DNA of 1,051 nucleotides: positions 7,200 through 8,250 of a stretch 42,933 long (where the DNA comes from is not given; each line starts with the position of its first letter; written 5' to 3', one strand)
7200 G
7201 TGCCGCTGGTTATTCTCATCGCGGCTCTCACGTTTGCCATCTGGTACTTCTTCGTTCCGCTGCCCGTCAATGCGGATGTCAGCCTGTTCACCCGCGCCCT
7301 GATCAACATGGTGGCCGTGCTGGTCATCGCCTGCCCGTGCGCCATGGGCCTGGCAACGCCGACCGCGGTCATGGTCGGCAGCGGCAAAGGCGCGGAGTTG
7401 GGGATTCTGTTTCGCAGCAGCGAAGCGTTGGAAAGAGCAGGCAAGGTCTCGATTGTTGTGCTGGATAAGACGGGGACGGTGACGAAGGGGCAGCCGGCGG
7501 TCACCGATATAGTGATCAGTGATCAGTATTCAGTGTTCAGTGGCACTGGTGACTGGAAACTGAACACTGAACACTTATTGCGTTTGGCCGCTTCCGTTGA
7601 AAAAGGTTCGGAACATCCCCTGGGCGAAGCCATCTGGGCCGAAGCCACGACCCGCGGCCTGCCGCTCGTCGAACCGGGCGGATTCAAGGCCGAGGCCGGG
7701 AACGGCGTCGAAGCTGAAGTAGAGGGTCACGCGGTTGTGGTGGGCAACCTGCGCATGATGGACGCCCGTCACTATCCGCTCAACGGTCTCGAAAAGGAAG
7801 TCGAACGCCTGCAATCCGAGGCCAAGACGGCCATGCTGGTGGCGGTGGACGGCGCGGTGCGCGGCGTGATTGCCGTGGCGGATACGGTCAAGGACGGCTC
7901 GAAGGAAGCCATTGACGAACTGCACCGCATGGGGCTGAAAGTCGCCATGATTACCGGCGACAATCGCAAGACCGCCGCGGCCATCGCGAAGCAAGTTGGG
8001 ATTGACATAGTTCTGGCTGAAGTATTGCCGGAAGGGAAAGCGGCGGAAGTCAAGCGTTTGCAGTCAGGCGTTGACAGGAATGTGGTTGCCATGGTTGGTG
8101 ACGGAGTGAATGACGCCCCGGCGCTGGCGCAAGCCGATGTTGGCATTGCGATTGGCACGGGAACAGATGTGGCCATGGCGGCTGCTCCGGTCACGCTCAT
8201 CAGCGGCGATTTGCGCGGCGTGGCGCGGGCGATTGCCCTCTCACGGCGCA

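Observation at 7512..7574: A 63-nt heptamer-repeat array translated in frame inside copA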

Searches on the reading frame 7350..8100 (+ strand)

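Call 32: search_solved_structures(query=window:7350-8100:+, show_alignments=3, max_evalue=1e-10)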
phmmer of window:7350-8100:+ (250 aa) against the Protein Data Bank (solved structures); distinct sequences matched with E-value up to 1e-10: 24.
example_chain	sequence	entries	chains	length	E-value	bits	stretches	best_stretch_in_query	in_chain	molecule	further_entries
7r0g_A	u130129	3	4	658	5.1e-55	190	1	1-250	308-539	Putative copper-exporting P-type ATPase A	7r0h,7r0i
3j08_A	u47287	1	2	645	5.1e-55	190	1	1-250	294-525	copper-exporting P-type ATPase A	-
3j09_A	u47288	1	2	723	5.8e-55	189.8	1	1-250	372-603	copper-exporting P-type ATPase A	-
3a1c_A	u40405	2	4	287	6.9e-52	179.8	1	10-250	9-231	Probable copper-exporting P-type ATPase A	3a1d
3a1e_A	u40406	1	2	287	9.4e-51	176.1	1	10-250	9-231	Probable copper-exporting P-type ATPase A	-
2b8e_A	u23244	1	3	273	6.2e-46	160.3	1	23-250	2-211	cation-transporting ATPase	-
3rfu_A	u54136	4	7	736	3.8e-43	151.2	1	1-239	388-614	Copper efflux ATPase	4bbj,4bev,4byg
8q75_A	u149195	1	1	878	1.7e-41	145.8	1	1-249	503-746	Copper-transporting ATPase HMA4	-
8q73_A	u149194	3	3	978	5.3e-41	144.2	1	1-249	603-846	Copper-transporting ATPase HMA4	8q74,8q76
7si3_A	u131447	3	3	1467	8.9e-38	133.6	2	126-250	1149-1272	P-type Cu(+) transporter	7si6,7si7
3skx_A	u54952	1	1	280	6.2e-36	127.6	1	22-250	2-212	Copper-exporting P-type ATPase B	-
3sky_A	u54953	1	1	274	6.5e-36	127.5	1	22-250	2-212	Copper-exporting P-type ATPase B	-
7xuk_A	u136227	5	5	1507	2.7e-32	115.7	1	122-250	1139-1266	Copper-transporting ATPase 2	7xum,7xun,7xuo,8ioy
4umv_A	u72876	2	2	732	1.6e-29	106.7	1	2-239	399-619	ZINC-TRANSPORTING ATPASE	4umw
7qbz_A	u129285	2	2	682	2.4e-26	96.2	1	1-239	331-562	Cadmium translocating P-type ATPase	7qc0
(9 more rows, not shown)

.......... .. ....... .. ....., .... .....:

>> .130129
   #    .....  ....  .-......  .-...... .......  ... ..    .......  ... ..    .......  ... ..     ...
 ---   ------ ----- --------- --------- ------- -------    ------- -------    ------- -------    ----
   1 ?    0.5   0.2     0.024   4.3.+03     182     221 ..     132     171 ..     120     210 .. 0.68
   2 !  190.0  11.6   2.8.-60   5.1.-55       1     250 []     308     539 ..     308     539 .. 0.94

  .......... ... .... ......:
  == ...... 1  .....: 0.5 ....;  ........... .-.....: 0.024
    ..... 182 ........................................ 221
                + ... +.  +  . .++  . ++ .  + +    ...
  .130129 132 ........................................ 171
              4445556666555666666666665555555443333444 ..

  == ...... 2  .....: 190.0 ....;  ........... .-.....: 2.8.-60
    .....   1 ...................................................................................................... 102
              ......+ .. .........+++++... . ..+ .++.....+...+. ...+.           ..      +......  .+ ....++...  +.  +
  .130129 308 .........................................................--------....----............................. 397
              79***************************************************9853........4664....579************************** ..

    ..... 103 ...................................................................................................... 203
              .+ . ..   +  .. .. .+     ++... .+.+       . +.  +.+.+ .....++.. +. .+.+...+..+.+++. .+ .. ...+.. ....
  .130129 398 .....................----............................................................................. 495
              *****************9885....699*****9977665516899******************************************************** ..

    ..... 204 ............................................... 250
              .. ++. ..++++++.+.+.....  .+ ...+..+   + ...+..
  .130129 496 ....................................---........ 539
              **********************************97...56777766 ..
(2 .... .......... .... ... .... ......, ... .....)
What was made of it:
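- On P1B-type Cu+-ATPase CopA (host gene): It matches A. fulgidus CopA structures at E = 5e-55 (call 32).
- The PDB alignment to A. fulgidus CopA shows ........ against the 20-residue segment (call 32).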
